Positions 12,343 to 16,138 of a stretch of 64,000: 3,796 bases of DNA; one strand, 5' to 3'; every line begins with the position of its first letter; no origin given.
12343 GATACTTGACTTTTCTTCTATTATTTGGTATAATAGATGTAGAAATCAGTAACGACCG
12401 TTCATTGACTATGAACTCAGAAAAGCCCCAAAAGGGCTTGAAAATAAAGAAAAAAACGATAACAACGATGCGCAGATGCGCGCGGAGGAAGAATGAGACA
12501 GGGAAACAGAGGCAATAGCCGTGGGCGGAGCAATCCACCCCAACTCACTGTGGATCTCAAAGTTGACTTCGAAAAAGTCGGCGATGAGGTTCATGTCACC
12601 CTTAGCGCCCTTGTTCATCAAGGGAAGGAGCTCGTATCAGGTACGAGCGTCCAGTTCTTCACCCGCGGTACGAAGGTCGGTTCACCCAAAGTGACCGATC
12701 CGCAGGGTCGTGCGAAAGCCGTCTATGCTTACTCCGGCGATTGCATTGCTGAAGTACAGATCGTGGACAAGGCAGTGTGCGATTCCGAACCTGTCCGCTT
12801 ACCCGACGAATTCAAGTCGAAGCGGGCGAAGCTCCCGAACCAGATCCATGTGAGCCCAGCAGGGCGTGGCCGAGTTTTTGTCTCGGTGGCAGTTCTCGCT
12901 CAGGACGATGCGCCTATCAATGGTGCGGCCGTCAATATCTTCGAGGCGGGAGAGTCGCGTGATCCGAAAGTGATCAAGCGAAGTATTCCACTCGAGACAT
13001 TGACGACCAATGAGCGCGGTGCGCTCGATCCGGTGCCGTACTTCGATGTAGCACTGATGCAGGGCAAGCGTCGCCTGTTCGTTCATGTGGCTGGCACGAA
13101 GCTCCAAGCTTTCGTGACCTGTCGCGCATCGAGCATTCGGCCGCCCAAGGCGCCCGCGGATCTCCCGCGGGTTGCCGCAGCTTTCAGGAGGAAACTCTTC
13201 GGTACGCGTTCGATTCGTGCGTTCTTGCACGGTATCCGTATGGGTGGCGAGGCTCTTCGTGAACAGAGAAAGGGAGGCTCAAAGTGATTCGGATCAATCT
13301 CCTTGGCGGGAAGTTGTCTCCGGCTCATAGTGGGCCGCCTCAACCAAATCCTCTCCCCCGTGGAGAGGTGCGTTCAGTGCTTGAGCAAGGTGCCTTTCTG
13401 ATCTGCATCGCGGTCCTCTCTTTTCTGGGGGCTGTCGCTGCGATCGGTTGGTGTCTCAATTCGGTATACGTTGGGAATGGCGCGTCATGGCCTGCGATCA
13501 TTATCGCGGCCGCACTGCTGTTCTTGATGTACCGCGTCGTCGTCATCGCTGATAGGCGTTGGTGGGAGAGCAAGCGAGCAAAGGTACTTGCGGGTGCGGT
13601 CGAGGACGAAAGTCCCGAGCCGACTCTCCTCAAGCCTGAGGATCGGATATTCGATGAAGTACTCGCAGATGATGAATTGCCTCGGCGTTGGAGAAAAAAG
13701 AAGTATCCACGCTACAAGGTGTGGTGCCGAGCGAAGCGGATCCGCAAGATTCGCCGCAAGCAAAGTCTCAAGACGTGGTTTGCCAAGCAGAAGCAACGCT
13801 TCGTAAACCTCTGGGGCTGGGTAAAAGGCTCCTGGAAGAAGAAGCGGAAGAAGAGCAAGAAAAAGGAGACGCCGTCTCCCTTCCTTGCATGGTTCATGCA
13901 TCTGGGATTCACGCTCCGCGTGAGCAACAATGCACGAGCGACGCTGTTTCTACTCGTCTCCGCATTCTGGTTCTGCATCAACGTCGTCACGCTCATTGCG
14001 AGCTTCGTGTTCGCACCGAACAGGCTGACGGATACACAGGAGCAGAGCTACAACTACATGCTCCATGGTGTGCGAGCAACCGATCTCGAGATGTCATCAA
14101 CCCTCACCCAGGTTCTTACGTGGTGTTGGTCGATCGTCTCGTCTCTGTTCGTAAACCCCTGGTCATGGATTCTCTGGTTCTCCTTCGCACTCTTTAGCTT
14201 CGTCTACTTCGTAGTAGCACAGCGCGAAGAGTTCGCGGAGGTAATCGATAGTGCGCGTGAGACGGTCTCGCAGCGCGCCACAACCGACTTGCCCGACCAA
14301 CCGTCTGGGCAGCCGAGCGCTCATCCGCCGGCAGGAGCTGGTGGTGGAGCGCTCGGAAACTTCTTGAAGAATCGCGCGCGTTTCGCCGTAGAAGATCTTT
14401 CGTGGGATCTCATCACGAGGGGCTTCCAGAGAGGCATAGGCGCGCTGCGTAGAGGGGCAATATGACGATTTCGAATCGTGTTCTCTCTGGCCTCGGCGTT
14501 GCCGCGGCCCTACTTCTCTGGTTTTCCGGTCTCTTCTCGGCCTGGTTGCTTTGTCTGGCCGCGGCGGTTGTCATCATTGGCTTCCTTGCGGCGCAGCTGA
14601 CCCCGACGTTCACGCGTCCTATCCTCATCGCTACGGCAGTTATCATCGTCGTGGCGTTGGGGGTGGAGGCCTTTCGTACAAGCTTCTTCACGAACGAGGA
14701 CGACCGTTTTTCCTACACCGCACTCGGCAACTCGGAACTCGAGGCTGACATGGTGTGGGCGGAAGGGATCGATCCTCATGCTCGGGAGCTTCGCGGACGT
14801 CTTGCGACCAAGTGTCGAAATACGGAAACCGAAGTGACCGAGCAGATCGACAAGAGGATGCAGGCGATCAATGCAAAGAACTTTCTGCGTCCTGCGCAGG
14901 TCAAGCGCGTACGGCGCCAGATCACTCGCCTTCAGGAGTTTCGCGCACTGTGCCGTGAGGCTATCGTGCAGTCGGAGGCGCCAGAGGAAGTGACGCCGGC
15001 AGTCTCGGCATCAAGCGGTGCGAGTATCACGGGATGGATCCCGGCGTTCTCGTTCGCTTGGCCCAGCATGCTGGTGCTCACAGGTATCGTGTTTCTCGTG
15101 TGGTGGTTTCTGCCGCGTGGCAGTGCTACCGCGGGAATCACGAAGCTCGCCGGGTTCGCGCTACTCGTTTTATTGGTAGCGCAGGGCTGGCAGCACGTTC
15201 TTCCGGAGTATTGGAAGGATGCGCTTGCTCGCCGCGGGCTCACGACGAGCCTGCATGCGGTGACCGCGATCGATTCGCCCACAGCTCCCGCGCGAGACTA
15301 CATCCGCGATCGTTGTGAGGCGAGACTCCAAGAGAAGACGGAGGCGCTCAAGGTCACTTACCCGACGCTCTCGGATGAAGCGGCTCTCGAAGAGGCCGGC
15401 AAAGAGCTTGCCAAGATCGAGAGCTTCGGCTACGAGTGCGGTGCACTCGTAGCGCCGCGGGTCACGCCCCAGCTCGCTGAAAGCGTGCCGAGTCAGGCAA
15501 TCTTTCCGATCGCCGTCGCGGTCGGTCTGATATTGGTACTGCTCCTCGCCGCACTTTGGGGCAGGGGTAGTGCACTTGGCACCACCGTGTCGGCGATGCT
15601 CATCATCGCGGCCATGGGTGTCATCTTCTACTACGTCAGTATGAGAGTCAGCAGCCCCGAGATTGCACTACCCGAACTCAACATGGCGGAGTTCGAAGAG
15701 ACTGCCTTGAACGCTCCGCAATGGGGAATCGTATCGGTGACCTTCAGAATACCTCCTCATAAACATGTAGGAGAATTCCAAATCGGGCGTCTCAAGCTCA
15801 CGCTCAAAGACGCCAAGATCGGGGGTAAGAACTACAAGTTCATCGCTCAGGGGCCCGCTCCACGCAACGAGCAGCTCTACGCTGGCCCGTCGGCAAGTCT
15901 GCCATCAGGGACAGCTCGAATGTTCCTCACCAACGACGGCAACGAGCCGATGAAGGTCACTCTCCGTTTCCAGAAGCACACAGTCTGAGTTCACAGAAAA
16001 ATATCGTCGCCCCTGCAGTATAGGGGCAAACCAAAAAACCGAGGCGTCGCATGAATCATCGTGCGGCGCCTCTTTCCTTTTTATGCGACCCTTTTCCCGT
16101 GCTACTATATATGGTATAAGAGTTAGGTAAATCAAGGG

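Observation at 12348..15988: GC-rich three-gene operon of unknown membrane-associated proteins driven by a perfect consensus promoter, divergent from the ncRNA candidate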

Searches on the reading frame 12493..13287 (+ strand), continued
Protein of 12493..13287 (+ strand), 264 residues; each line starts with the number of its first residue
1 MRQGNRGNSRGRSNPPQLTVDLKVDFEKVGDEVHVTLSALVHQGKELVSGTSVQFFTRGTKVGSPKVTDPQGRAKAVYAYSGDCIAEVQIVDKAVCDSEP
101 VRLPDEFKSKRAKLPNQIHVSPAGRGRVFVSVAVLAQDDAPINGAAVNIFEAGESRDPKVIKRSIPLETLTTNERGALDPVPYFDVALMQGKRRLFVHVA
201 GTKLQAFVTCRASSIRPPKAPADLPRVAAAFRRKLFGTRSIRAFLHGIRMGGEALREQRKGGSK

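Call 106: find_encoding_contigs(protein=P0092, flank=8000, max_places=2)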
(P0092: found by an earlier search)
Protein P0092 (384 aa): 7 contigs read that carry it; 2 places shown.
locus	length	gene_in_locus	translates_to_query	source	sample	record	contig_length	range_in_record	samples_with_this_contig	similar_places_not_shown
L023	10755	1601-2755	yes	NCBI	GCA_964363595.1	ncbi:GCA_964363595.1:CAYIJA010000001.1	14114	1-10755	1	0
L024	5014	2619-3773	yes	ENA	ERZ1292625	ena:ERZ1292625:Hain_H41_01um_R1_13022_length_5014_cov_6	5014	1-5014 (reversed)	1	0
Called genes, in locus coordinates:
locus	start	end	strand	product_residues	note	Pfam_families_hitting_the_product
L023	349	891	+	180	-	-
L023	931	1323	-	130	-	-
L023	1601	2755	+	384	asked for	PF02369:Big_1 (faint)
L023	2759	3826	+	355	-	-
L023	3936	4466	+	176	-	-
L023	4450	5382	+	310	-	-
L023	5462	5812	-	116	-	PF18895:T4SS_pilin (weak)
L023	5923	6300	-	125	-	PF04956:TrbC, PF01554:MatE (weak), PF18895:T4SS_pilin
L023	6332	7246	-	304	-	PF18895:T4SS_pilin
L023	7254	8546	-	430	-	PF01547:SBP_bac_1, PF13416:SBP_bac_8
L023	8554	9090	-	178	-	PF01135:PCMT, PF01209:Ubie_methyltran, PF05175:MTS, PF13847:Methyltransf_31, PF13649:Methyltransf_25, PF08241:Methyltransf_11, PF08242:Methyltransf_12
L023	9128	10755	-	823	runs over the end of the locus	PF00521:DNA_topoisoIV, PF03989:DNA_gyraseA_C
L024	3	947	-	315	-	PF00579:tRNA-synt_1b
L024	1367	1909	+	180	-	-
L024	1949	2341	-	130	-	-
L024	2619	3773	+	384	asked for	PF02369:Big_1 (faint)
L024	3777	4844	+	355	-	-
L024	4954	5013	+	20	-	?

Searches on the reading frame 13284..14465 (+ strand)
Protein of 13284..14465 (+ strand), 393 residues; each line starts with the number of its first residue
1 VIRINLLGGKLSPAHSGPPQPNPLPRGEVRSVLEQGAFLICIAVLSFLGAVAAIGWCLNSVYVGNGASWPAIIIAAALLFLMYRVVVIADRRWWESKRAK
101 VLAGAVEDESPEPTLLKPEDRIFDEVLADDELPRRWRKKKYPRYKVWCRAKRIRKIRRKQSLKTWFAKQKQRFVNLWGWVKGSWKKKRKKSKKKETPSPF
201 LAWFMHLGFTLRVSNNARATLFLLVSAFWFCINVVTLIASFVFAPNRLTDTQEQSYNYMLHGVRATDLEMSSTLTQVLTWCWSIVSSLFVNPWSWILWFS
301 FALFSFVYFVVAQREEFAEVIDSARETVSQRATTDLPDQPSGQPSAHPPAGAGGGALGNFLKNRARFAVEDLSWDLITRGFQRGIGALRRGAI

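Call 7: search_protein_families(library=pfam, proteins=[window:13284-14465:+], max_evalue=1)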
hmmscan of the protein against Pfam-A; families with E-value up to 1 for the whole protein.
window:13284-14465:+ (393 aa): 3 families
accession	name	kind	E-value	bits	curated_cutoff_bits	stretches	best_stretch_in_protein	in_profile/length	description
PF11670.13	MSP1a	-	0.0048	16.7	27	1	31-92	109-167/252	Major surface protein 1a (MSP1a)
PF14362.11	DUF4407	-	0.27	10.9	31.3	1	25-94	7-76/297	Domain of unknown function (DUF4407)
PF03288.22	Pox_D5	-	0.35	11.8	21.4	1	127-193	14-70/86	Poxvirus D5 protein-like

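Call 9: find_encoding_contigs(protein=window:13284-14465:+, flank=10000, max_places=6)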
Protein window:13284-14465:+ (393 aa): 6 contigs read that carry it; 3 places shown.
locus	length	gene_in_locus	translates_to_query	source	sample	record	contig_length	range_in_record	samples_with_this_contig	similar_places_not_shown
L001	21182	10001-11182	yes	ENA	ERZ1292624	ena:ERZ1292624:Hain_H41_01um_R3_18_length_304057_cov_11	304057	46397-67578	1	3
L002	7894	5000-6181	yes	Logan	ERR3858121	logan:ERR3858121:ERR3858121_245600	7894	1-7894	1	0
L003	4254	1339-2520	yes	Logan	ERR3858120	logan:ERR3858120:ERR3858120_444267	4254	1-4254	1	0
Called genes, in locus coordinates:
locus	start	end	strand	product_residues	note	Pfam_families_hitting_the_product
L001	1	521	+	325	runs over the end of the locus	PF01476:LysM, PF23446:LysM1_NFP_LYK (faint), PF23473:LysM3_LYK4_5 (weak), PF01476:LysM, PF01551:Peptidase_M23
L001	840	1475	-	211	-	-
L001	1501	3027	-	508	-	PF05362:Lon_C (weak), PF13541:ChlI, PF05496:RuvB_N (faint), PF00493:MCM, PF01078:Mg_chelatase, PF07728:AAA_5, PF13335:Mg_chelatase_C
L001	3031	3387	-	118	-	PF01258:zf-dskA_traR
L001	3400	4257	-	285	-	-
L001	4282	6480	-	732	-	PF01138:RNase_PH, PF03725:RNase_PH_C, PF01138:RNase_PH, PF00013:KH_1, PF22675:KH-I_KHDC4-BBP (faint), PF00575:S1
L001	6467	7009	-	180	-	PF01936:NYN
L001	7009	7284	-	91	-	PF00312:Ribosomal_S15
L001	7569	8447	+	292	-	PF02899:Phage_int_SAM_1, PF13495:Phage_int_SAM_4, PF00589:Phage_integrase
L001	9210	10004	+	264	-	-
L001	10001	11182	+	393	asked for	-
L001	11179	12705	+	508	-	-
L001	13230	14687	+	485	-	PF01743:PolyA_pol, PF12627:PolyA_pol_RNAbd, PF01966:HD, PF13735:tRNA_NucTran2_2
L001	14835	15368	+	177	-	-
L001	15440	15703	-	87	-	-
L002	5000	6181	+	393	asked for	-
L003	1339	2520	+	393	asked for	-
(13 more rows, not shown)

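Call 14: find_homologous_proteins(query=window:13284-14465:+, max_evalue=0.01)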
Query window:13284-14465:+ (393 aa): 1 proteins with E <= 0.01 among 8000 candidates.
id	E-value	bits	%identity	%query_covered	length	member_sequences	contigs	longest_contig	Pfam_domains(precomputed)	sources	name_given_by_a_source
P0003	6.9e-267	903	100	100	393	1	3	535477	-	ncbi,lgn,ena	ncbi:MAG: hypothetical protein AAB367_01365 [Patescibacteria group bacterium]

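Call 52: search_protein_families(library=padloc, proteins=[window:13284-14465:+], max_evalue=0.1)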
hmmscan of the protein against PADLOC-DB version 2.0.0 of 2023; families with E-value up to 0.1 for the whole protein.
window:13284-14465:+ (393 aa): 0 families

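Call 53: search_protein_families(library=ncbifam, proteins=[window:13284-14465:+], max_evalue=0.1)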
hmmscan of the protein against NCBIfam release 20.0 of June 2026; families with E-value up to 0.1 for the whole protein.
window:13284-14465:+ (393 aa): 1 family
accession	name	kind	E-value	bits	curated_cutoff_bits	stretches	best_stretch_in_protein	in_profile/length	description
NF051466.1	MSP1_alpha_C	equivalog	0.0073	16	125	1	34-92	115-170/224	major surface protein MSP1 subunit alpha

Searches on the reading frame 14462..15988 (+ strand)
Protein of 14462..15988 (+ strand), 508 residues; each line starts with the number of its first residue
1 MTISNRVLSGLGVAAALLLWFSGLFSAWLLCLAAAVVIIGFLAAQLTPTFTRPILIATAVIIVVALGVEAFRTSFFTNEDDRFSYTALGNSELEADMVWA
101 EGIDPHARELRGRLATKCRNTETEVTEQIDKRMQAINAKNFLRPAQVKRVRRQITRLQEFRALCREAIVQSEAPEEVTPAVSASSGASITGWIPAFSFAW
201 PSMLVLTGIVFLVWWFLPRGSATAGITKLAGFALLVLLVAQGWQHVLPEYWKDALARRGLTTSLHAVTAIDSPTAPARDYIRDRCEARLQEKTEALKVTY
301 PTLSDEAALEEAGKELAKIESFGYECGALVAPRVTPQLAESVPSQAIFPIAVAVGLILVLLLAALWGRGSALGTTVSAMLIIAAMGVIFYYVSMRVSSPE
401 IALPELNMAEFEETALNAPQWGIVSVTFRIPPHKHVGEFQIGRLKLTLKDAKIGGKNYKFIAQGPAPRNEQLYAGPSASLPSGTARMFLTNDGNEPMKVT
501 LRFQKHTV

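Call 7: search_protein_families(library=pfam, proteins=[window:14462-15988:+], max_evalue=1)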
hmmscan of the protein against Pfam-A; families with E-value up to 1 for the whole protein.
window:14462-15988:+ (508 aa): 2 families
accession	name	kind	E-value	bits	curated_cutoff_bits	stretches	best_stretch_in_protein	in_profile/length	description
PF03148.19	Tektin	-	0.0093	15.2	34.3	1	94-178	13-97/383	Tektin family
PF13567.11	DUF4131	-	0.25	11.4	31.6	0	349-393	6-50/165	Domain of unknown function (DUF4131)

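Call 10: find_homologous_proteins(query=window:14462-15988:+, max_evalue=0.001)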
Query window:14462-15988:+ (508 aa): 2 proteins with E <= 0.001 among 8000 candidates.
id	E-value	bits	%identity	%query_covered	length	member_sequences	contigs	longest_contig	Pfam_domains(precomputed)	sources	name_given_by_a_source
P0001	0.0e+0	1121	100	100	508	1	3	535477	-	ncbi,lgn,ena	ncbi:MAG: hypothetical protein AAB367_01370 [Patescibacteria group bacterium]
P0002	6.8e-65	238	61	38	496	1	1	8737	-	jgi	jgi:hypothetical protein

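Call 11: find_encoding_contigs(protein=P0002, flank=10000)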
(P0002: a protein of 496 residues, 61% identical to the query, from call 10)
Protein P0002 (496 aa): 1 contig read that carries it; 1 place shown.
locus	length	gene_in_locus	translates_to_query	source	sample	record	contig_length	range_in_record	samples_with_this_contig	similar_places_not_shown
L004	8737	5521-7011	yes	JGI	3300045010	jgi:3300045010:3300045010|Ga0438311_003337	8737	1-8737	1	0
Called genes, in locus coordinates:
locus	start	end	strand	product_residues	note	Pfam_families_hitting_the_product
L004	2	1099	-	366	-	?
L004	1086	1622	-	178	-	PF01936:NYN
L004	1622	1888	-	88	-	PF00312:Ribosomal_S15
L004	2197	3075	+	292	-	PF02899:Phage_int_SAM_1, PF13495:Phage_int_SAM_4, PF00589:Phage_integrase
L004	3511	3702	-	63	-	-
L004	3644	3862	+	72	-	-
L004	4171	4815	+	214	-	-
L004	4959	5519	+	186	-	-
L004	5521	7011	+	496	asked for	-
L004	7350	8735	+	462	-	?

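Call 51: search_protein_families(library=pfam, alignment_id=A8, max_evalue=0.1)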
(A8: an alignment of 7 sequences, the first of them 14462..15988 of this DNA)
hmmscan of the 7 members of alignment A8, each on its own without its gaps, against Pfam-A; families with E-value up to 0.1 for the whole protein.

A. member 1, window:14462-15988:+ (508 aa): 1 family
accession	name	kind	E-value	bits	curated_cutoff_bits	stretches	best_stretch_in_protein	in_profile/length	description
PF03148.19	Tektin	-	0.0093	15.2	34.3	1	94-178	13-97/383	Tektin family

B. families by the number of members that match (of 7 scanned): 4 families
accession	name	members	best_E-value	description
PF13491.11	FtsK_4TM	1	9.4e-05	4TM region of DNA translocase FtsK/SpoIIIE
PF04932.20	Wzy_C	1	0.0084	O-Antigen ligase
PF03148.19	Tektin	1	0.0093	Tektin family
PF13567.11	DUF4131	1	0.012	Domain of unknown function (DUF4131)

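Call 52: search_protein_families(library=padloc, proteins=[window:14462-15988:+], max_evalue=0.1)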
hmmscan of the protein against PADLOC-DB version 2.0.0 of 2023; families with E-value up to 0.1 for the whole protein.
window:14462-15988:+ (508 aa): 0 families

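Call 53: search_protein_families(library=ncbifam, proteins=[window:14462-15988:+], max_evalue=0.1)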
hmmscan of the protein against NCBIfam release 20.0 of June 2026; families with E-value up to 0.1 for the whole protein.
window:14462-15988:+ (508 aa): 0 families

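Call 72: search_solved_structures(query=A8, max_evalue=10)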
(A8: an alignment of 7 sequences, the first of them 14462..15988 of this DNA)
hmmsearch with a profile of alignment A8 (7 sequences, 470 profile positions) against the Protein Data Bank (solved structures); distinct sequences matched with E-value up to 10: 4.
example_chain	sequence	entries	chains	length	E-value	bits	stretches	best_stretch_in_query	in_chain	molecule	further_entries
5j2l_B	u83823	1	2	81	0.28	13.2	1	115-176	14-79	protein design 2L4HC2_11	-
7mcd_A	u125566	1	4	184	1.2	11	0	120-178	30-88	AI-designed TIM-barrel F15C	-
8iwh_J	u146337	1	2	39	3.2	9.7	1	19-42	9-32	Photosystem II reaction center protein J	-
6jlu_J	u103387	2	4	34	4.8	9.1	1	19-42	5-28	PsbJ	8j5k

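Call 96: search_dna_similar(query=window:14462-15988:+, collection=phages, mode=protein, max_evalue=0.001, max_rows=10)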
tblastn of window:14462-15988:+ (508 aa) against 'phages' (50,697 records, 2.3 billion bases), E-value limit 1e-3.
No match.

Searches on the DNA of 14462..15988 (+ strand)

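Call 48: search_rna_families(sources=[L004, L005, L007, L015, L011], threshold=gathering)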
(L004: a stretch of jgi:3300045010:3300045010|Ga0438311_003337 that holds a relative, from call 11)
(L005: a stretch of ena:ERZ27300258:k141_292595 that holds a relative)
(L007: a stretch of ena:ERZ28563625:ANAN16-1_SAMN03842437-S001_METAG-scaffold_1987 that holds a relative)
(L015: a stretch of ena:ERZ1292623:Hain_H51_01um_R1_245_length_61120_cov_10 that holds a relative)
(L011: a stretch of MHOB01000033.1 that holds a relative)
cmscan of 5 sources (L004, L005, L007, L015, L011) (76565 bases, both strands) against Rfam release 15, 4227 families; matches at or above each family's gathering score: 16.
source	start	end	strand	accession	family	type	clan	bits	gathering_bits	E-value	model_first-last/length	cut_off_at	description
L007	13116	13189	+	RF00005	tRNA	Gene; tRNA;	CL00001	68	29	1.3e-12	1-71/71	no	tRNA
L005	16394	16464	+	RF00005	tRNA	Gene; tRNA;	CL00001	67.6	29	1.7e-12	1-71/71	no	tRNA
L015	16017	16087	+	RF00005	tRNA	Gene; tRNA;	CL00001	67.6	29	1.7e-12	1-71/71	no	tRNA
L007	13206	13278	+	RF00005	tRNA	Gene; tRNA;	CL00001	67.4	29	2e-12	1-71/71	no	tRNA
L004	7267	7339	+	RF00005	tRNA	Gene; tRNA;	CL00001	67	29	2.6e-12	1-71/71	no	tRNA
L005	13461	13533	+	RF00005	tRNA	Gene; tRNA;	CL00001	67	29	2.6e-12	1-71/71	no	tRNA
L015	11100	11172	+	RF00005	tRNA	Gene; tRNA;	CL00001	67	29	2.6e-12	1-71/71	no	tRNA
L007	15339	15409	+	RF00005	tRNA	Gene; tRNA;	CL00001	66.3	29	3.9e-12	1-71/71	no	tRNA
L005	13162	13233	+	RF00005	tRNA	Gene; tRNA;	CL00001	65.7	29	5.7e-12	1-71/71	no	tRNA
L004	7166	7237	+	RF00005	tRNA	Gene; tRNA;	CL00001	65.1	29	8.3e-12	1-71/71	no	tRNA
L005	15008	15078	+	RF00005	tRNA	Gene; tRNA;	CL00001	62.7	29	3.8e-11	1-71/71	no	tRNA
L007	17122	17192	+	RF00005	tRNA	Gene; tRNA;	CL00001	62.1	29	5.7e-11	1-71/71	no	tRNA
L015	11008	11079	+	RF00005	tRNA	Gene; tRNA;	CL00001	61.8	29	6.8e-11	1-71/71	no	tRNA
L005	17583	17653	+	RF00005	tRNA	Gene; tRNA;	CL00001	56.6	29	1.9e-09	1-71/71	no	tRNA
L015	12647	12717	+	RF00005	tRNA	Gene; tRNA;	CL00001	55.9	29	2.9e-09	1-71/71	no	tRNA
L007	14751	14821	+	RF00005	tRNA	Gene; tRNA;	CL00001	54.1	29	8.8e-09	1-71/71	no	tRNA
